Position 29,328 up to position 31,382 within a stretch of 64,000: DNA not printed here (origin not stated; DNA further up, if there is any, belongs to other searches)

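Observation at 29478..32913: Tandem secreted LVIVD-repeat beta-propeller paralogs, one with a PA-domain insertion, wedged between uvrB and uvrA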

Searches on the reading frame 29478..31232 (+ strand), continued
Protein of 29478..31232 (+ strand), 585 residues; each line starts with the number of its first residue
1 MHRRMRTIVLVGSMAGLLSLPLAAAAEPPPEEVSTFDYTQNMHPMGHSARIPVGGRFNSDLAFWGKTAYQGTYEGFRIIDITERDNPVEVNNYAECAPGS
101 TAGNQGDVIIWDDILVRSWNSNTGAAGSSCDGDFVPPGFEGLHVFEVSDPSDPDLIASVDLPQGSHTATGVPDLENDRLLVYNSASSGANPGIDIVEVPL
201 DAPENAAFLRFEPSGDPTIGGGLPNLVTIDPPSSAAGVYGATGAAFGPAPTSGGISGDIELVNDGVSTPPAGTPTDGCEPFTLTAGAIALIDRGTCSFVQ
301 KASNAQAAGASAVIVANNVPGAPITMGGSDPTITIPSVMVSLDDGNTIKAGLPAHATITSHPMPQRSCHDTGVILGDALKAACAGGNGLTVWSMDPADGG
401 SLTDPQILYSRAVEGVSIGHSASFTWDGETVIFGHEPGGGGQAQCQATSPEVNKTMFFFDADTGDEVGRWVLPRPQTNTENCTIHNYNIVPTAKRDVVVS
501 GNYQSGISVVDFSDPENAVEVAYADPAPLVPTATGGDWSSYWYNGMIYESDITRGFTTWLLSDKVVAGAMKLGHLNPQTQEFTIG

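Call 18: find_related_loci(query=A1, collection=genome_contigs, flank=10000)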
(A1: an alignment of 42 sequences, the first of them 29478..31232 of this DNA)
Query A1 (585 aa) in genome_contigs; peptide patterns used: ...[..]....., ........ (x = any residue, [..] = any of these).
509 stretches matched a pattern; 302 encode a relative of the query (tblastn E <= 1e-3); the best 80 are kept; 80 distinct loci.
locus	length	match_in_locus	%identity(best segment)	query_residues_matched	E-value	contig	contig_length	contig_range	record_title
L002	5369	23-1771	81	1-585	0e+0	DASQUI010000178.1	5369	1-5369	MAG TPA_asm: Actinomycetota bacterium isolate SMAG_U10957 k141_807924, whole genome shotgun sequence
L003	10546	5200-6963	68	3-585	0e+0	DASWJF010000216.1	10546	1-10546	MAG TPA_asm: Actinomycetota bacterium isolate SMAG_U2888 k141_1315737, whole genome shotgun sequence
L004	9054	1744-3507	69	3-585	0e+0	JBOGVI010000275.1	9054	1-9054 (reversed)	MAG: Actinomycetota bacterium isolate M3-S_metabat2.bin.172 k127_4465005, whole genome shotgun sequence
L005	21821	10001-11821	67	3-584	0e+0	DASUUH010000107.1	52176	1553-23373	MAG TPA_asm: Jiangellaceae bacterium isolate SMAG_U1784 k141_729811, whole genome shotgun sequence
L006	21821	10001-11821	67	3-584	0e+0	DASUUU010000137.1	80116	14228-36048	MAG TPA_asm: Jiangellaceae bacterium isolate SMAG_U1797 k141_190769, whole genome shotgun sequence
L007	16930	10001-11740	68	1-581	0e+0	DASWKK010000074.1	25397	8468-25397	MAG TPA_asm: Acidimicrobiia bacterium isolate SMAG_U2920 k141_437053, whole genome shotgun sequence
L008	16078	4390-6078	69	20-581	0e+0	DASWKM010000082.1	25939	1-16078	MAG TPA_asm: Acidimicrobiia bacterium isolate SMAG_U2922 k141_1212097, whole genome shotgun sequence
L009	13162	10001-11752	63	5-584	0e+0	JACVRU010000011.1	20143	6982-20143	MAG: Thermoleophilia bacterium isolate Co-bin18 k141_13995250_length_20143_cov_23.6828, whole genome shotgun sequence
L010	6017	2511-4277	63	1-584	0e+0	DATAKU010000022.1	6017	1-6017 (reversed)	MAG TPA_asm: Candidatus Limnocylindria bacterium isolate SMAG_U6946 k141_231614, whole genome shotgun sequence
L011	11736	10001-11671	64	27-581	0e+0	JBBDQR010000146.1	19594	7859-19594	MAG: Gaiellaceae bacterium isolate LejiaC_72_17 Lejia_C_6471_length_19594_cov_9, whole genome shotgun sequence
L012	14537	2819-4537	63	4-581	0e+0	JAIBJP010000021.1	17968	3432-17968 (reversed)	MAG: Actinomycetota bacterium isolate CR_Sed_300A_bin.99 scaffold_48, whole genome shotgun sequence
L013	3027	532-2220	66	32-584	0e+0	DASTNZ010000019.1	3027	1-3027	MAG TPA_asm: Jiangellaceae bacterium isolate SMAG_U2157 k141_988245, whole genome shotgun sequence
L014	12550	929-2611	68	31-581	0e+0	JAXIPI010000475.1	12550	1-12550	MAG: Gaiellaceae bacterium isolate Fractures_MAG_15 c_000000155785, whole genome shotgun sequence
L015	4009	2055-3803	60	1-581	0e+0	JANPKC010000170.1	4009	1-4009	MAG: Actinomycetes bacterium isolate VAR_61_metabat_324 VAR_61_k141_233545, whole genome shotgun sequence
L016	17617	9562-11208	65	35-581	0e+0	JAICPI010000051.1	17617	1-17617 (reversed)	MAG: Thermoleophilia bacterium isolate TY_FP_2_bin.13 k141_2794194_length_17617_cov_14.5663, whole genome shotgun sequen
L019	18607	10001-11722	58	31-584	0e+0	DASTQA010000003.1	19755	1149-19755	MAG TPA_asm: Gaiellaceae bacterium isolate SMAG_U2211 k141_332756, whole genome shotgun sequence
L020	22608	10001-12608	60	1-584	0e+0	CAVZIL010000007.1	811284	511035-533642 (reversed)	MAG: uncultured Actinomycetes bacterium isolate MFD00962.bin.2.37 genome assembly, contig: contig_31954, whole genome sh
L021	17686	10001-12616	57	1-584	0e+0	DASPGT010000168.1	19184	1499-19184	MAG TPA_asm: Gaiellaceae bacterium isolate SMAG_U16458 k141_103294, whole genome shotgun sequence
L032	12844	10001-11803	49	2-585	6e-170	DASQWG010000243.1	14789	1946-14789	MAG TPA_asm: Actinomycetota bacterium isolate SMAG_U11007 k141_795386, whole genome shotgun sequence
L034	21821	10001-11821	54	3-584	0e+0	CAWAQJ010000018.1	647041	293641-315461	MAG: uncultured Actinomycetes bacterium isolate MFD02840.bin.1.400 genome assembly, contig: contig_4440, whole genome sh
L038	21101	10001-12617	55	16-584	0e+0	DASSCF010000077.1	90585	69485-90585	MAG TPA_asm: Gaiellaceae bacterium isolate SMAG_U914 k141_1679076, whole genome shotgun sequence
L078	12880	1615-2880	60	33-585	3e-90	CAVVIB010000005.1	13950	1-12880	MAG: uncultured Actinomycetes bacterium isolate MFD02840.bin.3.560 genome assembly, contig: contig_145246, whole genome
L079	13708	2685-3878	62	39-585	6e-90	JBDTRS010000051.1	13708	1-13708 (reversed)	MAG: Gaiellaceae bacterium isolate cluster3_bin.252 NODE_18336_length_13708_cov_7.263532, whole genome shotgun sequence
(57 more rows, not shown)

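Call 26: predict_structure(alignment_id=A1)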
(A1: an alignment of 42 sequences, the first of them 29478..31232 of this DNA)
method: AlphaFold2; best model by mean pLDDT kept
length: 585 residues; sequences in the alignment: 42
mean_pLDDT: 85.6   pTM: 0.82
mean pLDDT of the five models: 85.6, 83.9, 81.8, 79.9, 78.6
residues with pLDDT >= 90: 297; 70-90: 212; 50-70: 61; < 50: 15
segments of 3 or more residues with pLDDT < 50: 1-3, 20-25
pLDDT, mean of each block of 10 residues (from residue 1): 59 54 53 82 88 60 92 86 92 76 71 91 80 85 94 93 85 93 81 94 96 89 94 97 91 95 79 85 97 93 97 94 89 96 97 97 86 86 91 94 94 87 90 85 81 93 95 79 83 89 80 95 76 59 91 84 90 81 55
secondary structure, 60 per line:
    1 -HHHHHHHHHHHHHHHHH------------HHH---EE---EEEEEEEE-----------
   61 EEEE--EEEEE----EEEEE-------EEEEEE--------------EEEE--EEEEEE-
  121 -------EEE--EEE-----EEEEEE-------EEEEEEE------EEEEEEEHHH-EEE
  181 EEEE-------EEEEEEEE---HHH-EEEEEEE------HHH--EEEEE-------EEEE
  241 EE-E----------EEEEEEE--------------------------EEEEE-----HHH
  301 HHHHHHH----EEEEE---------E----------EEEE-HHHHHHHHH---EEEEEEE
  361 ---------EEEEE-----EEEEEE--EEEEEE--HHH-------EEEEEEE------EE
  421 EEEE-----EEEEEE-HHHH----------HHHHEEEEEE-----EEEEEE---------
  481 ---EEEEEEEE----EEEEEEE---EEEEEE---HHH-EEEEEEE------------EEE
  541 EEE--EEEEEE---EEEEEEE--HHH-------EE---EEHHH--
elements in order: H2-18 E42-49 E61-64 E67-71 E76-80 E88-93 E108-111 E114-119 E128-130 E133-135 E141-146 E154-160 E167-173 E178-184 E192-199 E207-213 E225-229 E237-242 E255-261 E288-292 H298-307 E312-316 E337-340 H342-350 E354-360 E370-374 E380-385 E388-393 E406-412 E419-424 E430-435 H437-440 H451-454 E455-460 E466-471 E484-491 E496-502 E506-511 E519-525 E538-543 E546-551 E555-561

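Call 33: search_protein_families(library=pfam, proteins=[L038:2794-3774:+, L021:1836-3587:-, L034:2274-2819:-, L020:3597-5087:-, L019:5185-5613:+, L034:1215-1622:+, L038:16448-17302:-, L079:6596-8476:-, L019:7228-7677:+, L078:6182-7630:-], max_evalue=0.001)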
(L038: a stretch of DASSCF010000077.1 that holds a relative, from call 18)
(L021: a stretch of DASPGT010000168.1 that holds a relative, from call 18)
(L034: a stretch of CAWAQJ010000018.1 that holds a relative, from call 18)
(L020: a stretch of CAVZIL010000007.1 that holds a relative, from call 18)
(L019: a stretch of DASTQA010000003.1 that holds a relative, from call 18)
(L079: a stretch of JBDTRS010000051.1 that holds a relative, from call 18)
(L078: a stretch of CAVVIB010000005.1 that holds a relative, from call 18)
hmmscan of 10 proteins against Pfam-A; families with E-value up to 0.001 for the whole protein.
L038:2794-3774:+ (327 aa): 0 families

L021:1836-3587:- (584 aa): 2 families
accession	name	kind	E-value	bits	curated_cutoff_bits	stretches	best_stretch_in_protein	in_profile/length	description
PF01968.24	Hydantoinase_A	-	5.3e-90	302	22.9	1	190-463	1-290/291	Hydantoinase/oxoprolinase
PF05378.19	Hydant_A_N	-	1.6e-37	129.4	25.2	1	7-168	2-174/176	Hydantoinase/oxoprolinase N-terminal region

L034:2274-2819:- (182 aa): 2 families
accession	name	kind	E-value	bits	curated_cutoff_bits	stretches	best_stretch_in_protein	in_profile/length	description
PF11706.13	zf-CGNR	-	1.1e-18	67.2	24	1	137-180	1-44/44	CGNR zinc finger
PF07336.16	ABATE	-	9.3e-16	59.1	24.4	1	17-129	6-123/130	Putative stress-induced transcription regulator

L020:3597-5087:- (497 aa): 1 family
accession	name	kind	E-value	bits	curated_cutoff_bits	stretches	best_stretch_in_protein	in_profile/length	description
PF02538.19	Hydantoinase_B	-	4.4e-181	603.3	26.8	1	9-495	3-518/519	Hydantoinase B/oxoprolinase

L019:5185-5613:+ (143 aa): 0 families

L034:1215-1622:+ (136 aa): 0 families

L038:16448-17302:- (285 aa): 2 families
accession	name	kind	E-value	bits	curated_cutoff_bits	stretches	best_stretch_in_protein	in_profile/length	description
PF00486.34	Trans_reg_C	-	2e-23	82.7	26.2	1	206-281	1-77/77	Transcriptional regulatory protein, C terminal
PF00072.30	Response_reg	-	2e-22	79.9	30.2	1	58-173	1-110/111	Response regulator receiver domain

L079:6596-8476:- (627 aa): 3 families
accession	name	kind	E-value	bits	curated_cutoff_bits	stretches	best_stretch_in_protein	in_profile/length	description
PF03109.22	ABC1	-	2.4e-77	259.8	22.9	1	165-402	2-235/244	ABC1 atypical kinase-like domain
PF00069.31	Pkinase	-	2.3e-09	37.5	31.7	1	280-388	45-152/263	Protein kinase domain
PF01636.29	APH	-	8.1e-07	29.5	23.2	1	307-382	122-198/239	Phosphotransferase enzyme family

L019:7228-7677:+ (150 aa): 2 families
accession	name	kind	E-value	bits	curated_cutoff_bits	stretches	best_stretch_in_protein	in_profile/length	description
PF02311.25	AraC_binding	-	1e-06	29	21.1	1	57-143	3-85/135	AraC-like ligand binding domain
PF07883.17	Cupin_2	-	3.4e-05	23.9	27.2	1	80-112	17-49/70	Cupin domain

L078:6182-7630:- (483 aa): 2 families
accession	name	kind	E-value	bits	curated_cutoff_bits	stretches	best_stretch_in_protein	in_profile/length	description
PF01565.28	FAD_binding_4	-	8.5e-31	107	26.4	1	65-199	1-138/139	FAD binding domain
PF08031.17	BBE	-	1.3e-10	41.5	20.6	1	432-476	2-45/45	Berberine and berberine like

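Call 39: fold_search(model_id=the predicted structure, library=pdb)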
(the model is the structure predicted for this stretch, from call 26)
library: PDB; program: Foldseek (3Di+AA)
matches with E <= 10: 1380; with E <= 0.001: 736
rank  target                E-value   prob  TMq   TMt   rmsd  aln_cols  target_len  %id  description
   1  5hrm_B                3.9e-11  1.00  0.49  0.57   7.8       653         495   12  Crystal structure of phosphotriesterase from Sphingobium sp. TCM1 (released 2016-07-13)
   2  5hrm_A                5.7e-11  1.00  0.47  0.55  10.5       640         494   12  Crystal structure of phosphotriesterase from Sphingobium sp. TCM1 (released 2016-07-13)
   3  9d5n_CH               1.8e-09  1.00  0.22  0.21  22.7       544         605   10  48-nm doublet microtubule from Trichomonas vaginalis strain G3 (released 2025-05-14)
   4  9n73_LQ               2.4e-08  1.00  0.24  0.18  22.2       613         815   10  SSU processome maturation and disassembly, State G (released 2025-10-29)
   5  9e2g_2B               2.4e-08  1.00  0.24  0.23  21.7       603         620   12  Cryo-EM structure of 48 nm repeat of microtubule doublet from T. brucei flagellum (released 2025-03-12)
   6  9qfq_P                3.3e-08  1.00  0.20  0.19  21.7       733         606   10  Cryo-EM structure of the cofilactin barbed end bound by AIP1 (released 2025-10-08)
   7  9n74_LQ               4.3e-08  1.00  0.22  0.17  24.1       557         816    7  SSU processome maturation and disassembly, State H (released 2025-10-29)
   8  8asw_B                5.0e-08  1.00  0.25  0.19  23.7       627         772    7  Cryo-EM structure of yeast Elp123 in complex with alanine tRNA (released 2022-12-07)
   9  9l4o_A                5.3e-08  1.00  0.19  0.65   3.6       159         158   24  Arabidopsis thaliana protease-associated domain of vacuolar sorting receptor 1 in complexed with vicilin-like seed sto (released 2025-09-10)
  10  7f2i_A                5.3e-08  1.00  0.19  0.69   4.1       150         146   27  Arabidopsis thaliana protease-associated domain of vacuolar-sorting receptor 1 in complex with cruciferin 1 C-terminal (released 2022-01-12)
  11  9n73_LR               6.3e-08  1.00  0.24  0.18  23.1       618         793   10  SSU processome maturation and disassembly, State G (released 2025-10-29)
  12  7f2d_A                6.6e-08  1.00  0.19  0.70   3.8       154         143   25  Arabidopsis thaliana protease-associated domain of vacuolar-sorting receptor 1 in complex with cruciferin 1 C-terminal (released 2022-01-12)
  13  9e5c_1d               6.6e-08  1.00  0.20  0.13  23.7       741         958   10  Cryo-EM structure of 96 nm repeat of microtubule doublet from T. brucei flagellum (released 2025-03-12)
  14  7d4i_B2               7.4e-08  1.00  0.24  0.17  21.9       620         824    8  Cryo-EM structure of 90S small ribosomal precursors complex with the DEAH-box RNA helicase Dhr1 (State F) (released 2021-10-06)
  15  4tjx_A                8.2e-08  1.00  0.20  0.71   3.6       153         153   27  Crystal structure of protease-associated domain of Arabidopsis VSR1 in complex with aleurain peptide (released 2014-12-10)
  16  4h5i_B                8.7e-08  1.00  0.35  0.55   9.1       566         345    9  Crystal Structure of the Guanine Nucleotide Exchange Factor Sec12 (P1 form) (released 2012-11-07)
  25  4h5i_A                1.5e-07  1.00  0.37  0.57   8.2       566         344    9  Crystal Structure of the Guanine Nucleotide Exchange Factor Sec12 (P1 form) (released 2012-11-07)
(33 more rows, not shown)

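Call 57: search_protein_families(library=pfam, proteins=[L032:10010-11803:+], max_evalue=1)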
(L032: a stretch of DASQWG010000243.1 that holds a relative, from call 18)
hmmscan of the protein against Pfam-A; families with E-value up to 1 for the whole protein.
L032:10010-11803:+ (598 aa): 3 families
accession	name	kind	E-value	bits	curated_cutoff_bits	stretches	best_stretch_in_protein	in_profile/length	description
PF02225.27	PA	-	4.7e-17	62.3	23.9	1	227-300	10-95/95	PA domain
PF08309.17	LVIVD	-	3.3e-06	26.8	20.2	1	147-166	21-40/42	LVIVD repeat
PF18173.6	bacHORMA_2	-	0.032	14.5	27.3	1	243-309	94-160/166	Bacterial HORMA domain 2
